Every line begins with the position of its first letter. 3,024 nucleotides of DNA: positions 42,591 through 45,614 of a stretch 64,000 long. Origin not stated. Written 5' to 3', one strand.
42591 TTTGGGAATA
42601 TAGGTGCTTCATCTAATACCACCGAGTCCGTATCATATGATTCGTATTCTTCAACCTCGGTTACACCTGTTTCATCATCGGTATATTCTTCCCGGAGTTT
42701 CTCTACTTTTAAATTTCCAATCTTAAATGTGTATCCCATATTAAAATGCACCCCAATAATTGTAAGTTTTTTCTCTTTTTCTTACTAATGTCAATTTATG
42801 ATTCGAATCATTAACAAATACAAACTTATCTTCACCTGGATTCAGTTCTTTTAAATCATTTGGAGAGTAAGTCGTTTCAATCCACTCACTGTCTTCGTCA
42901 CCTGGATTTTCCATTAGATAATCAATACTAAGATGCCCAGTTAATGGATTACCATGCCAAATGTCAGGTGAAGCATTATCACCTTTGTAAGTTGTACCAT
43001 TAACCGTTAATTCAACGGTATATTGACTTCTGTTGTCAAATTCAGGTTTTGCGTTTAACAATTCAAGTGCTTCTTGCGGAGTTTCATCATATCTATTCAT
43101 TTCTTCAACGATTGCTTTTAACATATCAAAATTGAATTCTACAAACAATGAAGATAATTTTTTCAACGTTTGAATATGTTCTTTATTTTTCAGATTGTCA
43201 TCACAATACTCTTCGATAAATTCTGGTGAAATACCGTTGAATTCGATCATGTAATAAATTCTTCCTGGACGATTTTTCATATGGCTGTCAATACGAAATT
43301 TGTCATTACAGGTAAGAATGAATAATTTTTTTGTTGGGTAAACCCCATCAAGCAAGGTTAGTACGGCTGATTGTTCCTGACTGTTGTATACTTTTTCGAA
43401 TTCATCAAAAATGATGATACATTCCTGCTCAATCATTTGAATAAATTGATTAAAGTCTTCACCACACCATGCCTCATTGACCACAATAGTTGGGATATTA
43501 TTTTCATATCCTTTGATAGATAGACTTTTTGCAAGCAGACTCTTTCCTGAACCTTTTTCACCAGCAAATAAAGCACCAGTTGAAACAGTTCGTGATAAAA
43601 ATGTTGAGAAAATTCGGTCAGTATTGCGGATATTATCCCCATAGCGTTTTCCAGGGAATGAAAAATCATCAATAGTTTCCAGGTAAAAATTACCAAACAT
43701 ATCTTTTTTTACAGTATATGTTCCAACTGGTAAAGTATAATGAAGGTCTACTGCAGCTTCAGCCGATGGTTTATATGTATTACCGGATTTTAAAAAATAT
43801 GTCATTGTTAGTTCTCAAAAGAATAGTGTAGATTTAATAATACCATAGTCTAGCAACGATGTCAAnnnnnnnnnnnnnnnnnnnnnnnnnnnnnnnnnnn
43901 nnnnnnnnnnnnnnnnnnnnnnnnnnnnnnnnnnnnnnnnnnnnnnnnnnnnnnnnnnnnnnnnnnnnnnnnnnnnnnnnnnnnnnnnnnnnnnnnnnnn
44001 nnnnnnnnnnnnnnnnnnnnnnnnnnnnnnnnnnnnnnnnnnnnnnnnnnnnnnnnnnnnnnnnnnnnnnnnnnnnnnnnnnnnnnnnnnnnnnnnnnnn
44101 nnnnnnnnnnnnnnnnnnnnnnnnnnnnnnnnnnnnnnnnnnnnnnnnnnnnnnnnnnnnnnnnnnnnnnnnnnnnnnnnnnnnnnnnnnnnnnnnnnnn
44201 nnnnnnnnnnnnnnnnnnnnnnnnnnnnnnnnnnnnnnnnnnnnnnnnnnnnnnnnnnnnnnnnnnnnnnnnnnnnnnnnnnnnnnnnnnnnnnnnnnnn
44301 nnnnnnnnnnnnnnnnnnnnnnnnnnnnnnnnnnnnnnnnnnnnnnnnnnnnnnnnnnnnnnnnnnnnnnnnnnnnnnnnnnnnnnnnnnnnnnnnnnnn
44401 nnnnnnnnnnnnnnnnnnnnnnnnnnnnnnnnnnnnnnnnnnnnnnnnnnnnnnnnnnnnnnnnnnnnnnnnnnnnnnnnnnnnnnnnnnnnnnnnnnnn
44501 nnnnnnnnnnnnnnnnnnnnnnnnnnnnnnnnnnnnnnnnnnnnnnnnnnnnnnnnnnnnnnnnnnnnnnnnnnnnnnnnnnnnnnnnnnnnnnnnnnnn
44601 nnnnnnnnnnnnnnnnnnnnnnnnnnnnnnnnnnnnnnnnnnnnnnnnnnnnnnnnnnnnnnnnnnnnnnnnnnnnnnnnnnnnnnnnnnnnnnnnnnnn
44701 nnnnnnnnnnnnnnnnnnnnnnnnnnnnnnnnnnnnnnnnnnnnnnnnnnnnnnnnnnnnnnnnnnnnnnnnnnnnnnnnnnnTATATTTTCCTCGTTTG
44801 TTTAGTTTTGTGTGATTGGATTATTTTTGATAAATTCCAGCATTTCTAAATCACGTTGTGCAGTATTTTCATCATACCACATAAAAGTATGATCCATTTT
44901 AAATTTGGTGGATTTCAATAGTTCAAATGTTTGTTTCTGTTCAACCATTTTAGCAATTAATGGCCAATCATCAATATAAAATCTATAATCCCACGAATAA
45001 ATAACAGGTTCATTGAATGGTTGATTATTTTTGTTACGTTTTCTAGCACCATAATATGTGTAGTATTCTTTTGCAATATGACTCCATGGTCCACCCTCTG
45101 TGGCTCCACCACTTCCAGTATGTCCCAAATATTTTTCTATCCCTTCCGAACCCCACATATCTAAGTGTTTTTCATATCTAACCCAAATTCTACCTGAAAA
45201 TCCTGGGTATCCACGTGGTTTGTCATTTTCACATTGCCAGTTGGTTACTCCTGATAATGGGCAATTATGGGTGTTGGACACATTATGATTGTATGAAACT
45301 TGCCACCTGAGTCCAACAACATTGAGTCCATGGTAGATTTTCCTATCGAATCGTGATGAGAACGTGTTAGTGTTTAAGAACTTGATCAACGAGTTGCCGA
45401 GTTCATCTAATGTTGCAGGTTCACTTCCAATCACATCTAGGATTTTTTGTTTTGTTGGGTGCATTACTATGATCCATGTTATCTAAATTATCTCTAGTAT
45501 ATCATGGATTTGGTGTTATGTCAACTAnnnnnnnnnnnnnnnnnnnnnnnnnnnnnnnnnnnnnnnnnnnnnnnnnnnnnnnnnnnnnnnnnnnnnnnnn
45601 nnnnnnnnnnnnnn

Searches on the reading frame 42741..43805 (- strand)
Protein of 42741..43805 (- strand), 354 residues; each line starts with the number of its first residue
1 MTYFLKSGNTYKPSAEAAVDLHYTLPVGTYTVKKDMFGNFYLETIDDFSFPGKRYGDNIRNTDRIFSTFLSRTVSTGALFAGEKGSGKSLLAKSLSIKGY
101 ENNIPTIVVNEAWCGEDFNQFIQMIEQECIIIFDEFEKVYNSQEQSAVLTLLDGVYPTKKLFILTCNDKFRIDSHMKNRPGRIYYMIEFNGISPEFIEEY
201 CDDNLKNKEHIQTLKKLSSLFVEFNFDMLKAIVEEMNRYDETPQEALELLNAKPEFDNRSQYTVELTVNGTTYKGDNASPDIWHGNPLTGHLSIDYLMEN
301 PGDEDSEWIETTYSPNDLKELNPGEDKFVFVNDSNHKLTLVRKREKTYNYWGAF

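Call 10: search_dna_similar(query=window:42741-43805:-, collection=phages, mode=protein, max_evalue=0.001, max_rows=15)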
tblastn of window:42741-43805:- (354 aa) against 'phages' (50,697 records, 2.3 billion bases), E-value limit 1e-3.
Records with a match: 395; places in all: 461; records where one place covers at least 80% of the query: 140.
Best place of each record, by identity: <60% 395.
By first word of the organism name: Escherichia 107; Enterococcus 62; Bacillus 37; Staphylococcus 27; Lactococcus 22; Lactobacillus 22; uncultured 16; Aeromonas 11; Acinetobacter 9; Proteus 8; and 29 more.
By host as written in the record: - 50; Escherichia coli 29; Escherichia coli K-12 MG1655 18; Enterococcus faecalis 18; Lactococcus lactis 17; Staphylococcus sp. 17; Bacillus cereus 13; Aeromonas hydrophila 9; and 130 more.
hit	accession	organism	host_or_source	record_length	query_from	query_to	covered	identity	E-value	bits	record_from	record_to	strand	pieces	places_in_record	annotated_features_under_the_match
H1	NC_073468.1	Microbacterium phage Pumpernickel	Microbacterium paraoxydans NRRL B-14843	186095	1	353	100%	54.8%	5e-115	372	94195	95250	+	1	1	160: AAA-ATPase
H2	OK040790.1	Microbacterium phage Pumpernickel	Microbacterium paraoxydans NRRL B-14843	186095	1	353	100%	54.8%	5e-115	372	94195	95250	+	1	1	160: AAA-ATPase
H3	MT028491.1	Ochrobactrum phage vB_OspM_OC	Ochrobactrum sp. POC9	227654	25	296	77%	45.2%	2e-56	203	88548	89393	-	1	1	putative DNA replication protein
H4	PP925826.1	Escherichia phage Antha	Escherichia coli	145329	2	350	99%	33.8%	1e-36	146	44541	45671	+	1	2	ATPase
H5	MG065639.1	Campylobacter phage A150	Campylobacter jejuni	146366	2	350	99%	33.8%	8e-37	146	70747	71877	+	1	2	record has no annotation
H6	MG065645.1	Campylobacter phage A145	Campylobacter jejuni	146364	2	350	99%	33.8%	8e-37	146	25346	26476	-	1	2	record has no annotation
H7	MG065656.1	Campylobacter phage C3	Campylobacter jejuni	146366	2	350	99%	33.8%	8e-37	146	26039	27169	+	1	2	record has no annotation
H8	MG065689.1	Campylobacter phage A110a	Campylobacter jejuni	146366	2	350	99%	33.8%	8e-37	146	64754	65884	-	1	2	record has no annotation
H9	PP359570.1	Escherichia phage ALITA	Escherichia coli K-12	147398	2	350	99%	33.8%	1e-36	146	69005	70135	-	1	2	ATPase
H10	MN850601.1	Escherichia phage inny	Escherichia coli K-12 MG1655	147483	2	350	99%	33.8%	1e-36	146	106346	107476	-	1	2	hypothetical protein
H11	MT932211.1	Escherichia phage VEcB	Escherichia coli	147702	2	350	99%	33.8%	1e-36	146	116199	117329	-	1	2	hypothetical protein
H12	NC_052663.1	Escherichia phage VEcB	Escherichia coli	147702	2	350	99%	33.8%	1e-36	146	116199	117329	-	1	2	ATPase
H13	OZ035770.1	Justusliebigvirus alia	-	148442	2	350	99%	33.8%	1e-36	146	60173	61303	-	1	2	record has no annotation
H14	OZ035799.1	Justusliebigvirus alia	-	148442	2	350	99%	33.8%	1e-36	146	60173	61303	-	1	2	record has no annotation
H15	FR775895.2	Escherichia phage phi92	Escherichia coli K92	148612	2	350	99%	33.8%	1e-36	146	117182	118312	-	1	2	PHI92_gene_190: Phi92_gp190 | hypothetical tRNA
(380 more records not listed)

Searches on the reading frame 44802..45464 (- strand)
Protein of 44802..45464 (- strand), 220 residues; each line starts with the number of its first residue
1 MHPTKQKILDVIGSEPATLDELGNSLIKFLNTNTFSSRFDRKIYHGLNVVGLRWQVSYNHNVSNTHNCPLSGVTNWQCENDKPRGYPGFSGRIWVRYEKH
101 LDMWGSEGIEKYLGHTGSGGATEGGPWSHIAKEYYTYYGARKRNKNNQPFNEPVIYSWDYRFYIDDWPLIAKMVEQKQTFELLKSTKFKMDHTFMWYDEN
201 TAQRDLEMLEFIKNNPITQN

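Call 7: search_protein_families(library=phrogs, proteins=[window:44802-45464:-], max_evalue=0.1)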
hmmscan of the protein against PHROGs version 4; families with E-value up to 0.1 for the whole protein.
window:44802-45464:- (220 aa): 1 family
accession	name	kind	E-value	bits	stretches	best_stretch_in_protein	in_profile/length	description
phrog_12523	-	unknown function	0.00086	20.4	1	61-137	112-187/197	-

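Call 100: search_protein_families(library=padloc, proteins=[window:44802-45464:-], max_evalue=0.1)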
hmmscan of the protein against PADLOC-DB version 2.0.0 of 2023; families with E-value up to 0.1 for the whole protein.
window:44802-45464:- (220 aa): 0 families
